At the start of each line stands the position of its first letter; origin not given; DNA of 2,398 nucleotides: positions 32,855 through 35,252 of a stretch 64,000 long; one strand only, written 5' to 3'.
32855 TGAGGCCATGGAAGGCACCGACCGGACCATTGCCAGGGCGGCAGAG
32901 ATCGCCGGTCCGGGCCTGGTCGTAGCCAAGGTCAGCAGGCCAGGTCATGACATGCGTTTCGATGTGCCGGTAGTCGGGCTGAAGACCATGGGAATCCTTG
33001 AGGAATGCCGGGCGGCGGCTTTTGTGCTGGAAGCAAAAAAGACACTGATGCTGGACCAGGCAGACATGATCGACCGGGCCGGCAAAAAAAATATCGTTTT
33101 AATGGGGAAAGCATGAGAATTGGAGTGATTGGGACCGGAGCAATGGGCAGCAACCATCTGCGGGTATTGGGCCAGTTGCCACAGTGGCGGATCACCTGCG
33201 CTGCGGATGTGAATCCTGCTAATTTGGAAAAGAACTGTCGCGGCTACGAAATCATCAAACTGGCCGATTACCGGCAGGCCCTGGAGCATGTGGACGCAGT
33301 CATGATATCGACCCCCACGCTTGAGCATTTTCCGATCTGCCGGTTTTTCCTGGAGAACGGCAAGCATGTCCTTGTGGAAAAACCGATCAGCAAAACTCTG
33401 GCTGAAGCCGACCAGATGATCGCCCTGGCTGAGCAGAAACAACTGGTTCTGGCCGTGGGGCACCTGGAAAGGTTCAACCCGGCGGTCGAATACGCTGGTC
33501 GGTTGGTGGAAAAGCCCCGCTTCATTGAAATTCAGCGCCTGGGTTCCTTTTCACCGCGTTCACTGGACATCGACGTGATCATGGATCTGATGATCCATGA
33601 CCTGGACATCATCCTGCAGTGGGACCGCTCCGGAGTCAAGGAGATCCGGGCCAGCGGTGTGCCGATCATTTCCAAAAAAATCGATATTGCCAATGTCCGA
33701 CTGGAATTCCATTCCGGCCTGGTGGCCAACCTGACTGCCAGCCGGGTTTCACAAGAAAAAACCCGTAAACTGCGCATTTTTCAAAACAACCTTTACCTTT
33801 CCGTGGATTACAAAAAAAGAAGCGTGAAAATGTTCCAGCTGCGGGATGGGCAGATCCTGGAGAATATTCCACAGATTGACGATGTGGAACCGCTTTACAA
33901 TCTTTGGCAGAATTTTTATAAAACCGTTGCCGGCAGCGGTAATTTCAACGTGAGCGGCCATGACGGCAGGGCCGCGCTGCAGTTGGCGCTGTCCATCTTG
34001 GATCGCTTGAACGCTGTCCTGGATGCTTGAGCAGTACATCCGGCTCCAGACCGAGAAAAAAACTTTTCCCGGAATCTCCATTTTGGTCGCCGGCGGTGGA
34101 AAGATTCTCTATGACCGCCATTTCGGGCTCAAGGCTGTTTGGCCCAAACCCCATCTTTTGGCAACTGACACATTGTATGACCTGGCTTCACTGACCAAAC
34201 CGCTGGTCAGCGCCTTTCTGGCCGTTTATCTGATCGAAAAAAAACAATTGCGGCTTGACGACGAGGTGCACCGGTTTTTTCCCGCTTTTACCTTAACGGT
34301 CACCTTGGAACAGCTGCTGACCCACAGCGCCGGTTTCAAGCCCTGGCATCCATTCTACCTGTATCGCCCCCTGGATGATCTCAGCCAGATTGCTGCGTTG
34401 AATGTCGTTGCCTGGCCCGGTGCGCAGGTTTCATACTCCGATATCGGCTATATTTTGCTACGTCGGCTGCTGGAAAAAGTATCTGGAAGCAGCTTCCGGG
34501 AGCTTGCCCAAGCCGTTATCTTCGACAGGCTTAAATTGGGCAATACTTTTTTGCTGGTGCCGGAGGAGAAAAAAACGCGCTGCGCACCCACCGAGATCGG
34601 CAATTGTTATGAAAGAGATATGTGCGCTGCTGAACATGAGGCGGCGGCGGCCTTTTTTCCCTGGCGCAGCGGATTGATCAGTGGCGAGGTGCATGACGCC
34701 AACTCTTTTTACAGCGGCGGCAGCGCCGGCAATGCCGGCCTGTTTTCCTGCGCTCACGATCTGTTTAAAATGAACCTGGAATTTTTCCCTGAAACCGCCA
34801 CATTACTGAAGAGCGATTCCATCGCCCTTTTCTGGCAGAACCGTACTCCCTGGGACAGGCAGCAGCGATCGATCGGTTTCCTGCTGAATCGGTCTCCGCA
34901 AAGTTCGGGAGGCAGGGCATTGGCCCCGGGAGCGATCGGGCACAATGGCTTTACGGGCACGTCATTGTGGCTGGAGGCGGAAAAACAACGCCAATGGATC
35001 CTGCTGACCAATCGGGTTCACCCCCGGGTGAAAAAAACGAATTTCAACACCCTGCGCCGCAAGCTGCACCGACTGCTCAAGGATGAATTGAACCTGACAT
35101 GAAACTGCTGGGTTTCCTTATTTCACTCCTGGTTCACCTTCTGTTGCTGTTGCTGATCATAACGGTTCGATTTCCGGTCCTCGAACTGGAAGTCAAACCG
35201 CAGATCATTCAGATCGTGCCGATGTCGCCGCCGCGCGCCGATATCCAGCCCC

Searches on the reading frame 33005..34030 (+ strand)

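Call 43: search_protein_families(library=ncbifam, proteins=[window:33005-34030:+], max_evalue=0.00001)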
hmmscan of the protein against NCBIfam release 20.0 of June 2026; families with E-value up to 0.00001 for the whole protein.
window:33005-34030:+ (341 aa): 9 families
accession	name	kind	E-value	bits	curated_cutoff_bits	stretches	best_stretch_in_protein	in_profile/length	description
NF040723.1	UDP-GlcNAcDh_Arch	equivalog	4.3e-58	197.2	450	1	37-333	1-299/302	UDP-N-acetylglucosamine 3-dehydrogenase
TIGR04380.1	myo_inos_iolG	equivalog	1.5e-29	102.9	355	1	37-331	2-319/330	inositol 2-dehydrogenase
NF008607.0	PRK11579.1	subfamily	5.6e-13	48.6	330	1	35-160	3-129/346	oxidoreductase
NF052479.1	LevoglcsnDh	equivalog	1.3e-12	47.2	650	1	36-176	3-154/386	levoglucosan dehydrogenase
NF052679.1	InsChiInosDhIolG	equivalog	2.5e-12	46.5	540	1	37-201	3-179/343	bifunctional inositol 2-dehydrogenase/D-chiro-inositol 1-dehydrogenase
NF041392.1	XylDh_Gfo6_Halo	equivalog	2.6e-12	46.2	350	1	91-170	78-157/350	D-xylose 1-dehydrogenase Gfo6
NF058561.1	BT_2158_fam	equivalog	1.5e-11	43.6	750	1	34-185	33-186/487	glycoside 3-dehydrogenase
NF007574.0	PRK10206.1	equivalog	1.9e-09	37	352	1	86-177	54-147/345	oxidoreductase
NF058563.1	BT_2159_fam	equivalog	5.4e-09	35.5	650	1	37-151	1-118/350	disaccharide 3-dehydrogenase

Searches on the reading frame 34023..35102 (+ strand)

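Call 43: search_protein_families(library=ncbifam, proteins=[window:34023-35102:+], max_evalue=0.00001)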
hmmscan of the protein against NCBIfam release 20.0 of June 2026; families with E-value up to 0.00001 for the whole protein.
window:34023-35102:+ (359 aa): 17 families
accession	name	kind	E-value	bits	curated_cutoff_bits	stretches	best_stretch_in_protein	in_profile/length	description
NF002968.0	PRK03642.1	equivalog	5.4e-24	84.8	385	1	3-340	44-404/432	penicillin binding protein PBP4B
NF033085.1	bla_class_C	equivalog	3.5e-14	52.4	415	1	4-188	10-196/356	class C beta-lactamase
NF045671.1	blaPNC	exception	4.6e-09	35.6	750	1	11-188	58-237/401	PNC family class C beta-lactamase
NF007943.0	PRK10662.1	equivalog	1.7e-08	33.5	266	1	48-196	81-243/380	D-alanyl-D-alanine-carboxypeptidase/endopeptidase AmpH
NF000185.2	BlaEC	exception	2.4e-08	33.3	850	1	10-184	36-212/377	BlaEC family class C beta-lactamase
NF000397.2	blaACC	exception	3.4e-08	32.9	850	1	6-183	38-216/385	ACC family cephalosporin-hydrolyzing class C beta-lactamase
NF041665.1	blaPSZ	exception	9.8e-08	31.4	850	1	4-186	33-217/379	PSZ family class C beta-lactamase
NF012173.1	CMY2-MIR-ACT-EC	exception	2.5e-07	29.9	680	1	10-186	40-218/380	CMY2/MIR/ACT/EC family class C beta-lactamase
NF012172.1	FOX-MOX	exception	3.8e-07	29.4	700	1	6-184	37-217/382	FOX/MOX family class C beta-lactamase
NF033575.1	blaRHO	exception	4.1e-07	29.2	825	1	13-188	43-218/380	RHO family class C beta-lactamase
NF038366.1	blaSFDC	exception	7.1e-07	28.6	840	1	12-184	42-216/382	SFDC family class C beta-lactamase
NF033406.1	blaMCA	exception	8e-07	28.3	750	1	16-188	54-228/390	MCA family class C beta-lactamase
NF012102.1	blaDHA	exception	1.2e-06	27.8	800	1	12-187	41-218/379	DHA family class C beta-lactamase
NF033569.1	blaLHK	exception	2.9e-06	26.5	850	1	12-188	51-229/390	LHK family class C beta-lactamase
NF041663.1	ampC_Sliq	exception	4.6e-06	25.8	860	1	10-185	36-212/378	cephalosporin-hydrolyzing class C beta-lactamase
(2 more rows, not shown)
